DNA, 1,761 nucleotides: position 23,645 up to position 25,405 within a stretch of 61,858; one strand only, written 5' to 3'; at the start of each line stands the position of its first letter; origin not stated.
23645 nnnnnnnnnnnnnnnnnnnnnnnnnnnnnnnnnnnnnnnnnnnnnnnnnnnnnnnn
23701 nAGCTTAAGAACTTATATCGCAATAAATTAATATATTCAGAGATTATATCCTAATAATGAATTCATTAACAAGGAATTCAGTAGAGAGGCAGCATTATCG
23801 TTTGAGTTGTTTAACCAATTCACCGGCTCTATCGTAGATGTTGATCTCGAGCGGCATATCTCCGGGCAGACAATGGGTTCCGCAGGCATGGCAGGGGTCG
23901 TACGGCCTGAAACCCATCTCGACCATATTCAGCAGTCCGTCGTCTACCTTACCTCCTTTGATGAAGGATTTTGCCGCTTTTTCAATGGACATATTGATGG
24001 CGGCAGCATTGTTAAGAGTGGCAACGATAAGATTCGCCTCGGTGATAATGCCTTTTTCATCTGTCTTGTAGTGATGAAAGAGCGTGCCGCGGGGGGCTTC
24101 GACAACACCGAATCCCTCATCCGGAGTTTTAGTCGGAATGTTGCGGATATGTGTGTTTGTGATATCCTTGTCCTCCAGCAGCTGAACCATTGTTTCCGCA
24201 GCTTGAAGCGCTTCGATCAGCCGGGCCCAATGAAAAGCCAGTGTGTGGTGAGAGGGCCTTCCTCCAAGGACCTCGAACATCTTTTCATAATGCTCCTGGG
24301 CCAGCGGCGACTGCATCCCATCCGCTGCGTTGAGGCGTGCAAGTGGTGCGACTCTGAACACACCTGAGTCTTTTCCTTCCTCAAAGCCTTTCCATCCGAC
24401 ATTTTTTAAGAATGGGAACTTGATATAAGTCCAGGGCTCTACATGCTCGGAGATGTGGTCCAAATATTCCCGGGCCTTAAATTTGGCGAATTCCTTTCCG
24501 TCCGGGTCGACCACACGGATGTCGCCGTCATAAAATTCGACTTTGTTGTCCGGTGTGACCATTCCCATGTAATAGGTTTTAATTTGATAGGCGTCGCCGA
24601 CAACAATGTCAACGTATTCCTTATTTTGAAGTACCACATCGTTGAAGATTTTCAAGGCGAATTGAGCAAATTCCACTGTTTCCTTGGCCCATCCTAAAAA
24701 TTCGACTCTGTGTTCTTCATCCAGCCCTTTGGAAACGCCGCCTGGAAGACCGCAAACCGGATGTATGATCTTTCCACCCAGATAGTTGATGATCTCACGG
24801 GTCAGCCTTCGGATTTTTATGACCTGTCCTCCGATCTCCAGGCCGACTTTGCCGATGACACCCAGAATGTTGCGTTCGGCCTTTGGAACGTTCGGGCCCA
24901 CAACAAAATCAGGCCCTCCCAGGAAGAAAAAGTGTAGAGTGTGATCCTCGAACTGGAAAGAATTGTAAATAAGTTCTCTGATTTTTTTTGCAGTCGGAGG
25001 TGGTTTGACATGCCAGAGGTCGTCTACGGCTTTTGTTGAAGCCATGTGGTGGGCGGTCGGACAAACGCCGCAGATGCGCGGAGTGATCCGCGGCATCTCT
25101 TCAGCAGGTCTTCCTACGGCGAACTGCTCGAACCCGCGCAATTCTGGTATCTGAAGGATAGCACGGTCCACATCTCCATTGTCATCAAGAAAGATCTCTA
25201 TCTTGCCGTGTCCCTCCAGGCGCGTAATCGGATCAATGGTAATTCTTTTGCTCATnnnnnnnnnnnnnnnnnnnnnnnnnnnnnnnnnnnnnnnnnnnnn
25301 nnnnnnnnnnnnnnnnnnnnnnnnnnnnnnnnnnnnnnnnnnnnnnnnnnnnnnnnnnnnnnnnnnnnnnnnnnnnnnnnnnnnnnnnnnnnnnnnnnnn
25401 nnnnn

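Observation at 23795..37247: Mosaic Hdr / NuoEF diaphorase / Mvh-type [NiFe] hydrogenase block: candidate new flavin-based bifurcating hydrogenase architecture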

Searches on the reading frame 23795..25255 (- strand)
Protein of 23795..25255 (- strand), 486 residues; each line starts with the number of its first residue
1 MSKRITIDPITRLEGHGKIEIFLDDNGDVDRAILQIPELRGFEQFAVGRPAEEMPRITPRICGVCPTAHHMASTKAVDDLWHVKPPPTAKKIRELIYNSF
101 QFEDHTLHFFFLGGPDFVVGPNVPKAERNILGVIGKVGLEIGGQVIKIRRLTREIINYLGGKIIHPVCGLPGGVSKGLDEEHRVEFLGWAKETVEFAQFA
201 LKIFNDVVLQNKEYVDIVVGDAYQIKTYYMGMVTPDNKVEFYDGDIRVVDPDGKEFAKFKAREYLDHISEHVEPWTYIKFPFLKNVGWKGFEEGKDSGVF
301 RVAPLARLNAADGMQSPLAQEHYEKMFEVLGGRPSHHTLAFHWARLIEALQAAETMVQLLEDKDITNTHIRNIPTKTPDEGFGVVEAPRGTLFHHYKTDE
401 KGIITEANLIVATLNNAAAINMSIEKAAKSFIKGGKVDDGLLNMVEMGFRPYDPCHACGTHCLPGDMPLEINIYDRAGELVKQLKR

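Call 4: search_protein_families(library=pfam, proteins=[window:23795-25255:-], max_evalue=0.01)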
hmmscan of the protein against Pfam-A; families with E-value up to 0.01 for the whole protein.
window:23795-25255:- (486 aa): 1 family
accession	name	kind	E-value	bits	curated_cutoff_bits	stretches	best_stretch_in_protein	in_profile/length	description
PF00374.24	NiFeSe_Hases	-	3.2e-33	115.9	25.8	2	40-123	1-84/508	Nickel-dependent hydrogenase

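Call 18: search_solved_structures(query=window:23795-25255:-, max_evalue=1e-10, show_alignments=1)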
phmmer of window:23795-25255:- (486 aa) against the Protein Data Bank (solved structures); distinct sequences matched with E-value up to 1e-10: 67 (the best 60 are shown).
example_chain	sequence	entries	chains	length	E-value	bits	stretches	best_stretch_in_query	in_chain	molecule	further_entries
7t2r_D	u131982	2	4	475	6.3e-120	404.4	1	4-486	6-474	NiFe hydrogenase large subunit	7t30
9sfi_g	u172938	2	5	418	1.3e-118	400.1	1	4-430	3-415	Coenzyme F420-reducing hydrogenase, alpha subunit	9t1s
5odc_F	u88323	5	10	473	2.8e-117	395.7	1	4-484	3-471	Methyl-viologen reducing hydrogenase subunit A | Methyl-viologen reducing hydrogenase, subunit A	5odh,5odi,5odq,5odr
9sw2_F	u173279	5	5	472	1.3e-116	393.5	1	4-483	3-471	F420-non-reducing hydrogenase subunit A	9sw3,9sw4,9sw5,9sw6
5xf9_D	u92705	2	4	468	8.2e-100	338.1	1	2-461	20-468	NAD-reducing hydrogenase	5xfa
5jsu_B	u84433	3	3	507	1.5e-39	139.4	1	5-465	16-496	Periplasmic [NiFeSe] hydrogenase, large subunit, selenocysteine-containing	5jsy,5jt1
5jsh_B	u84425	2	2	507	4.7e-38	134.4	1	5-465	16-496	Periplasmic [NiFeSe] hydrogenase, large subunit, selenocysteine-containing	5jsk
6z8o_B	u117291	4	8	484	1.5e-37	132.7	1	5-461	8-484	Periplasmic [NiFeSe] hydrogenase, large subunit, selenocysteine-containing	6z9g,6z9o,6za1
6ru9_B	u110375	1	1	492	1.6e-37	132.6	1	5-461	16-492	Periplasmic [NiFeSe] hydrogenase, large subunit, selenocysteine-containing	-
6z8m_B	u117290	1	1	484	3.9e-37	131.3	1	5-461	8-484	Periplasmic [NiFeSe] hydrogenase, large subunit, selenocysteine-containing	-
6rtp_B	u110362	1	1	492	4e-37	131.3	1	5-461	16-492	Periplasmic [NiFeSe] hydrogenase, large subunit, selenocysteine-containing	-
6ruc_B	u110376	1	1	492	4.2e-37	131.3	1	5-461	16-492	Periplasmic [NiFeSe] hydrogenase, large subunit, selenocysteine-containing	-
3ze6_B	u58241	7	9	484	5.4e-37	130.9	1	5-461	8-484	PERIPLASMIC [NIFESE] HYDROGENASE, LARGE SUBUNIT, SELENOCYS SELENOCYSTEINE-CONTAINING | PERIPLASMIC [NIFESE] HYDROGENASE, LARGE SUBUNIT, SELENOCYSTEINE-CONTAININ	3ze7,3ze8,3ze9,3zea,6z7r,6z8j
2wpn_B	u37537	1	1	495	5.9e-37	130.8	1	5-461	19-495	PERIPLASMIC [NIFESE] HYDROGENASE, LARGE SUBUNIT, SELENOCYSTEINE-CONTAINING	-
4kl8_L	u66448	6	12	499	4.2e-33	118.1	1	4-461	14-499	Nickel-dependent hydrogenase large subunit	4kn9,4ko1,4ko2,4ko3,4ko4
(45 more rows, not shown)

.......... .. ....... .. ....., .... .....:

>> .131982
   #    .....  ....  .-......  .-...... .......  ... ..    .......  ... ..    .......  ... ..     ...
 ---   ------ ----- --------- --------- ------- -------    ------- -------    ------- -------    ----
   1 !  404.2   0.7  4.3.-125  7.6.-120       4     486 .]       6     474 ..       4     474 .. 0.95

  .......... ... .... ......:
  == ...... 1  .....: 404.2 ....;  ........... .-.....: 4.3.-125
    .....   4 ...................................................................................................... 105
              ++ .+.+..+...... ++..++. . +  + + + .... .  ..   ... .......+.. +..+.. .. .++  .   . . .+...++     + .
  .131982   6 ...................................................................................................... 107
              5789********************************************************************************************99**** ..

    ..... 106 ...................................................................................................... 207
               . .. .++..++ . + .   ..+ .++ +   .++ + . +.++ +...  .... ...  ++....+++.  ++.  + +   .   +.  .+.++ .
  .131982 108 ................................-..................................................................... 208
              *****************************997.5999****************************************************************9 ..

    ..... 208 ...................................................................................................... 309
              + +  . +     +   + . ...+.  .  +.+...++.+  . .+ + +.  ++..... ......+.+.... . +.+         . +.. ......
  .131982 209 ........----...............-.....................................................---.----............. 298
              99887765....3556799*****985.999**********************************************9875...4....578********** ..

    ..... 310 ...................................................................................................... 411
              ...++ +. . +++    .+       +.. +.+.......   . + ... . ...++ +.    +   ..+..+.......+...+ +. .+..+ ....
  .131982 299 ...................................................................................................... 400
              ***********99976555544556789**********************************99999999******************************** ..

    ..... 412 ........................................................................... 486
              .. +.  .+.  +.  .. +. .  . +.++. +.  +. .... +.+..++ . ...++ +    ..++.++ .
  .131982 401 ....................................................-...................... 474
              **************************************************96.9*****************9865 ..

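Call 32: search_protein_families(library=ncbifam, proteins=[window:23795-25255:-], max_evalue=0.00001)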
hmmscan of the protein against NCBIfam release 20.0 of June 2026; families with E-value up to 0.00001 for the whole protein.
window:23795-25255:- (486 aa): 9 families
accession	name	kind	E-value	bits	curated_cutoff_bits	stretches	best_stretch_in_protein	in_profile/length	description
NF041785.2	VhuA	equivalog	2.4e-131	438.2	800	1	4-433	3-418/418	F420-non-reducing hydrogenase Vhu subunit A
NF045518.1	H2_NiFeSe_large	exception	6.4e-50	170.4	780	1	4-463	3-482/485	NiFeSe hydrogenase large subunit HysA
NF033181.1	NiFeSe_hydrog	equivalog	8.6e-50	170.1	600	2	3-127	2-125/507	nickel-dependent hydrogenase large subunit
TIGR03295.1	frhA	equivalog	2e-42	145.6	392.5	2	1-210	1-198/412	coenzyme F420 hydrogenase subunit alpha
NF040828.1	sulfhyd_ShyA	equivalog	1.3e-41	142.9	700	1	5-462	3-412/415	NAD(P)-dependent hydrogenase/sulfhydrogenase 2 subunit alpha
NF040832.1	sulfhyd_HydA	equivalog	1.3e-35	123.3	880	1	4-462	4-423/426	NADPH-dependent hydrogenase/sulfhydrogenase 1 subunit alpha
NF007778.0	PRK10467.1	equivalog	1.6e-27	96.1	969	1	1-118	1-117/567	hydrogenase 2 large subunit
NF007550.0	PRK10170.1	equivalog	3.8e-22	78.4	1101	1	3-125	17-139/597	Ni/Fe-hydrogenase large subunit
NF041786.2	VhuU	equivalog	7.3e-06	25.7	70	0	437-463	3-29/45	F420-non-reducing hydrogenase selenoprotein subunit VhuU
